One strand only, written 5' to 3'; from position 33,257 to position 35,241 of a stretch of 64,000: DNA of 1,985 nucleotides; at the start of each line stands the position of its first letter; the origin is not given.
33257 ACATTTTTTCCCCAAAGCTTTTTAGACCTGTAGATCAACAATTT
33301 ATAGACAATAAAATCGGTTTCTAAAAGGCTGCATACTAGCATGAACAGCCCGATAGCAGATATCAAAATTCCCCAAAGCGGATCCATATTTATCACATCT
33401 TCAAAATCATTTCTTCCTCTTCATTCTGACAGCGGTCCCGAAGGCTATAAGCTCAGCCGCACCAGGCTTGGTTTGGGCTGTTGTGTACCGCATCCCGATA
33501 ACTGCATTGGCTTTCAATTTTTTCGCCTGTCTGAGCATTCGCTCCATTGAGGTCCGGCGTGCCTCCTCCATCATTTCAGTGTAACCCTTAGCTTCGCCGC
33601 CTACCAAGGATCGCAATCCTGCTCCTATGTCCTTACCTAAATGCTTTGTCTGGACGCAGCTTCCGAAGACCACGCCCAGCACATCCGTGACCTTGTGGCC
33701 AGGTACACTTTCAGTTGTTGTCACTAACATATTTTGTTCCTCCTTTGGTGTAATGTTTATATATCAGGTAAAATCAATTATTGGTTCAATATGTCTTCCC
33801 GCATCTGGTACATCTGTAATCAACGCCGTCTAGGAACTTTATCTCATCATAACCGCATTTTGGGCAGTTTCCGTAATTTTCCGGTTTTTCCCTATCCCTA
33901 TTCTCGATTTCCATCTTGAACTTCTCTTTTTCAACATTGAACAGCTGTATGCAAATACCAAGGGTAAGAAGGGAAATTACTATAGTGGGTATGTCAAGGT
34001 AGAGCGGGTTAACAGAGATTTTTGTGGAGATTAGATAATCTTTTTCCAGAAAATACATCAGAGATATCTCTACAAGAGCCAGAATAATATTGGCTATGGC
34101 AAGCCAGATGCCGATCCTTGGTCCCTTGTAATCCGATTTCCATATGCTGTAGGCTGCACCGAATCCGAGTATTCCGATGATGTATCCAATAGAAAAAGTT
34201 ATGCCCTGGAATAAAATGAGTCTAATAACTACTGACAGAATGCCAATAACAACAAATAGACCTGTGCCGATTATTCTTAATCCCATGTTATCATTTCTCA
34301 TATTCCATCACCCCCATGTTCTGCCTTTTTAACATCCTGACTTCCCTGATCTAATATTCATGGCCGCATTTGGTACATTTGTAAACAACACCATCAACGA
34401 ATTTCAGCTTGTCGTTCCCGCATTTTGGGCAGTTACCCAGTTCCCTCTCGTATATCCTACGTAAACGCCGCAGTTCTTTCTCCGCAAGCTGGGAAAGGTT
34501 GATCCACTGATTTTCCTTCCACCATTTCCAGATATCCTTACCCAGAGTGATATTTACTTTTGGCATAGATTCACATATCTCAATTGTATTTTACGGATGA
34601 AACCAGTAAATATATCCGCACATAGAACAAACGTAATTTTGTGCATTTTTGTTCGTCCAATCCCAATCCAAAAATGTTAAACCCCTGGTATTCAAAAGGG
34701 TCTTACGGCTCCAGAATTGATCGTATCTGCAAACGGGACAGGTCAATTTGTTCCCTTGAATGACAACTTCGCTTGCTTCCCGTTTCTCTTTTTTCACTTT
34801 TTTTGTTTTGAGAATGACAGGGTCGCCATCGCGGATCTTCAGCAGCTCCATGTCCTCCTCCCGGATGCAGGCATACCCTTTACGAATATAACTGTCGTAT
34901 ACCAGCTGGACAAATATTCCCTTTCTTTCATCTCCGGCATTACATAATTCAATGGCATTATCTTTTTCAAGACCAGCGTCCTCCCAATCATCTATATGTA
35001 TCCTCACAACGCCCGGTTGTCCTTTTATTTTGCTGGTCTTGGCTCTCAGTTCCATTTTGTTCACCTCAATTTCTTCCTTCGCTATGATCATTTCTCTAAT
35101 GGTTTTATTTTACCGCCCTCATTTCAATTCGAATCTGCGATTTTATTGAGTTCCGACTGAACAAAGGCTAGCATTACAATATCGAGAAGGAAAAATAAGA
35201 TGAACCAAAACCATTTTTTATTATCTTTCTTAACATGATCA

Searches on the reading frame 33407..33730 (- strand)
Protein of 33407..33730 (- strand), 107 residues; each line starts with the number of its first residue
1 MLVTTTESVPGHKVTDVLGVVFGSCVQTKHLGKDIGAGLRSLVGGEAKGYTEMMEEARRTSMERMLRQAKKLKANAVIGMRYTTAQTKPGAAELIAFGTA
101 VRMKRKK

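Call 84: search_protein_families(library=pfam, proteins=[window:33407-33730:-], max_evalue=0.01)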
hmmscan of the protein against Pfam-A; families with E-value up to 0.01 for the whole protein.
window:33407-33730:- (107 aa): 2 families
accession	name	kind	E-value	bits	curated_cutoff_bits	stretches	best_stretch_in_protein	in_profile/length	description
PF01906.23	YbjQ_1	-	8.6e-37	126.3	23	1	1-102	1-102/103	Putative heavy-metal-binding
PF23025.1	YbjQ_2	-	0.00085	20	29.1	1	61-103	60-101/103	C2 domain-containing protein 5, YbjQ-like domain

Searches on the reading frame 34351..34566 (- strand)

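Call 84: search_protein_families(library=pfam, proteins=[window:34351-34566:-], max_evalue=0.01)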
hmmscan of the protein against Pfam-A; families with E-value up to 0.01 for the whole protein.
window:34351-34566:- (71 aa): 6 families
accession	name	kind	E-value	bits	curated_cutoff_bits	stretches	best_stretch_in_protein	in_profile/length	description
PF09723.15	Zn_ribbon_8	-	0.00013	22.3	34.4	0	32-54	15-37/41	Zinc ribbon domain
PF12760.12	Zn_ribbon_IS1595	-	0.00022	21.6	25.4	1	45-69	20-45/46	Transposase zinc-ribbon domain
PF01096.23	Zn_ribbon_TFIIS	-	0.00072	19.8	21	0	60-71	27-38/39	Transcription factor S-II (TFIIS)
PF08274.17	Zn_Ribbon_YjdM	-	0.0013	19.2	30.8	1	42-70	1-28/30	PhnA Zinc-Ribbon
PF08063.17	Zn_ribbon_PADR1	-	0.0026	17.9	25.1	1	43-65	2-23/42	PADR1 domain, zinc ribbon fold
PF07282.18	Cas12f1-like_TNB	-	0.0051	17.4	26.3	1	45-70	30-49/60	Cas12f1-like, TNB domain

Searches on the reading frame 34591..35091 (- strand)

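Call 43: search_protein_families(library=pfam, proteins=[window:34591-35091:-], max_evalue=0.001)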
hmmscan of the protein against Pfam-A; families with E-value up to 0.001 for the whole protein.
window:34591-35091:- (166 aa): 1 family
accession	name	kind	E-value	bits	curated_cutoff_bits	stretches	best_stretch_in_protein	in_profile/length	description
PF01568.27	Molydop_binding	-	0.00013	22.4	26.8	0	72-98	29-56/110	Molydopterin dinucleotide binding domain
